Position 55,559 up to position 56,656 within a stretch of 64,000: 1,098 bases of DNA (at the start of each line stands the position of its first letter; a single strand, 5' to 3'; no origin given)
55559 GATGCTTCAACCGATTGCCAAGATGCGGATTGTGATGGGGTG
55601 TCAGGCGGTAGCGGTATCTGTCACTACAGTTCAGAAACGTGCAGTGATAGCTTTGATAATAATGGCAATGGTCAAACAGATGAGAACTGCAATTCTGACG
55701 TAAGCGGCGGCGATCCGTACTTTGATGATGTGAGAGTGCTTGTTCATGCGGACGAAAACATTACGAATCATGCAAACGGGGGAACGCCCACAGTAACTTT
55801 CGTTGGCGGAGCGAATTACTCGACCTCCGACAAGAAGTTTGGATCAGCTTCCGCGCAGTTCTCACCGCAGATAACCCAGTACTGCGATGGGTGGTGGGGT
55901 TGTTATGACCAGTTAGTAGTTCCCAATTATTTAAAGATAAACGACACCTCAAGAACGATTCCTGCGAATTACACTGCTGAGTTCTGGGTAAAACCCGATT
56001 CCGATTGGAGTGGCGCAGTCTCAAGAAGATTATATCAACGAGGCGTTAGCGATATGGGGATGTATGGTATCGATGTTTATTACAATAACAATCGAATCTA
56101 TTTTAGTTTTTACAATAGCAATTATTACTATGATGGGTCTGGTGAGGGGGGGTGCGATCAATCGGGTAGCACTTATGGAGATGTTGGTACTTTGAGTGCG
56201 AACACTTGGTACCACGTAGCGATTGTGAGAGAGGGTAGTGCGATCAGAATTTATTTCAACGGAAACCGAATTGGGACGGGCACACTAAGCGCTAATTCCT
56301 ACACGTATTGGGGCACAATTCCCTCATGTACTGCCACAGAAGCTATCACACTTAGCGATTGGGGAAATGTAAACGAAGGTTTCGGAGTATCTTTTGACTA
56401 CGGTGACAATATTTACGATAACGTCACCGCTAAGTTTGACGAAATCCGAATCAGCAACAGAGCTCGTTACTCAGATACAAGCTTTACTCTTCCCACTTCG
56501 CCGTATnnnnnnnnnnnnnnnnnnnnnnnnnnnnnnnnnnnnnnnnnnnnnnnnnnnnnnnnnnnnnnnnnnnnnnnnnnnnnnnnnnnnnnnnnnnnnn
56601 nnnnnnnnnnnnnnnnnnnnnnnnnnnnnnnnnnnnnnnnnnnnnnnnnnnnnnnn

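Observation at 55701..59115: Mosaic duplication (repeat B): identical flanks, diverged lectin core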

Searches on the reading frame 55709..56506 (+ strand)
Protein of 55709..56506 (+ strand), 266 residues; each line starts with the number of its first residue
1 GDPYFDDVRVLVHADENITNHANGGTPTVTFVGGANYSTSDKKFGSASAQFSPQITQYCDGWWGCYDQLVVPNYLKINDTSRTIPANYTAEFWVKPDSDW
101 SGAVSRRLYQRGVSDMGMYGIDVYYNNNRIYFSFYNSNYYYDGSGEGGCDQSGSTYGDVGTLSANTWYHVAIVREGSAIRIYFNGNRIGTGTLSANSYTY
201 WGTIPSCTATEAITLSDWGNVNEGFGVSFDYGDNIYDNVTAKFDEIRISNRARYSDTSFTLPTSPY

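Call 9: find_homologous_proteins(query=window:55709-56506:+)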
Query window:55709-56506:+ (266 aa): 3 proteins with E <= 0.001 among 1407 candidates.
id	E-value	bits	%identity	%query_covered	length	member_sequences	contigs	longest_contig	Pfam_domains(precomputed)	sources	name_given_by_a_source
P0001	2.5e-77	278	53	100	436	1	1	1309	PF25059.2,PF13385.14,PF00041.28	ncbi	ncbi:MAG: fibronectin type III domain-containing protein, partial [Methylophilaceae bacterium]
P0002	5.7e-8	50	30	92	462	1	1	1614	PF22925.4,PF07953.21,PF13385.14,PF02210.32,PF00054.31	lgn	-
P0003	5.6e-5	41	30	90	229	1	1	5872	PF13385.14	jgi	jgi:hypothetical protein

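Call 14: find_related_loci(query=A1, collection=genome_contigs, flank=10000)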
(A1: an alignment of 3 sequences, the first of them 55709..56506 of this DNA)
Query A1 (266 aa) in genome_contigs; peptide patterns used: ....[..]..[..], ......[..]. (x = any residue, [..] = any of these).
94 stretches matched a pattern, but none encodes a relative of the query by tblastn (E <= 1e-3).

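Call 15: find_related_loci(query=A1, collection=metagenome_contigs, flank=10000)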
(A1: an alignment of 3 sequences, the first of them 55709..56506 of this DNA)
Query A1 (266 aa) in metagenome_contigs; peptide patterns used: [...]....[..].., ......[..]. (x = any residue, [..] = any of these).
170 stretches matched a pattern, but none encodes a relative of the query by tblastn (E <= 1e-3).

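Call 18: find_encoding_contigs(protein=P0001, flank=5000, max_places=3)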
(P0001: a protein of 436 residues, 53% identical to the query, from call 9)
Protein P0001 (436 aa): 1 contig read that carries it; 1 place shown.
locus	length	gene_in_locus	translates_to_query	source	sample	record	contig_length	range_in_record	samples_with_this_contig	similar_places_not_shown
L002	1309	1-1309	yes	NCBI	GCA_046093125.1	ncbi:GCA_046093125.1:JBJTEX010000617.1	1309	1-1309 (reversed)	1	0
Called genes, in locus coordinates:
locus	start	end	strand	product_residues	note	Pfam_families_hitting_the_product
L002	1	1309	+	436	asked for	PF00041:fn3, PF25059:FN3_DSCAM-DSCAML_C (weak), PF13385:Laminin_G_3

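Call 41: search_protein_families(library=pfam, proteins=[window:55709-56506:+], max_evalue=0.01)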
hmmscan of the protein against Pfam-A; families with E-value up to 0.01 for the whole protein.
window:55709-56506:+ (266 aa): 1 family
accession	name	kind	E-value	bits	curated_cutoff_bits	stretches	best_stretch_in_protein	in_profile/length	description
PF13385.13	Laminin_G_3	-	2.3e-16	60.7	27.6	1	73-203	5-117/151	Concanavalin A-like lectin/glucanases superfamily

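Call 44: predict_structure(alignment_id=A1)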
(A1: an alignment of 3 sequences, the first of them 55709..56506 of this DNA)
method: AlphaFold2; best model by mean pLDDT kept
length: 266 residues; sequences in the alignment: 3
mean_pLDDT: 48.3   pTM: 0.52
mean pLDDT of the five models: 48.3, 43.0, 42.8, 38.1, 37.6
residues with pLDDT >= 90: 1; 70-90: 56; 50-70: 63; < 50: 146
segments of 3 or more residues with pLDDT < 50: 1-83, 111-118, 214-266
pLDDT, mean of each block of 10 residues (from residue 1): 27 27 30 34 30 35 36 29 49 56 55 45 76 72 67 85 66 72 75 81 70 44 30 25 27 26 26
secondary structure, 60 per line:
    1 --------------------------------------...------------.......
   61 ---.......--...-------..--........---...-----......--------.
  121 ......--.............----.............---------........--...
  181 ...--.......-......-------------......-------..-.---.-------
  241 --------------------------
elements in order: E54-60 E64-70 E87-94 E106-111 E120-126 E129-141 E146-158 E168-175 E178-183 E186-192 E194-199 H215-218

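Call 59: predict_structure(alignment_id=A2)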
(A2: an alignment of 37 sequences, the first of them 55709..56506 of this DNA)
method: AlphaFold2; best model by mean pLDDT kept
length: 266 residues; sequences in the alignment: 37
mean_pLDDT: 90.4   pTM: 0.88
mean pLDDT of the five models: 90.4, 89.9, 89.6, 88.5, 86.0
residues with pLDDT >= 90: 172; 70-90: 86; 50-70: 8; < 50: 0
segments of 3 or more residues with pLDDT < 50: none
pLDDT, mean of each block of 10 residues (from residue 1): 85 81 78 84 93 83 83 89 95 97 95 79 98 93 89 98 98 98 98 95 89 89 92 85 95 96 88
secondary structure, 60 per line:
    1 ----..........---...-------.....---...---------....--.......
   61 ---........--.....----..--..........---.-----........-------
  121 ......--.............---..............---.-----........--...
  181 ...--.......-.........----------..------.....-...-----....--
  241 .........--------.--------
elements in order: E8-14 E18-20 E28-32 E36-38 E48-51 E54-60 E64-71 E74-78 E87-96 E106-113 E121-126 E129-141 E145-158 E168-175 E178-183 E186-192 E194-202 E221-225 E227-229 E235-238 E241-249
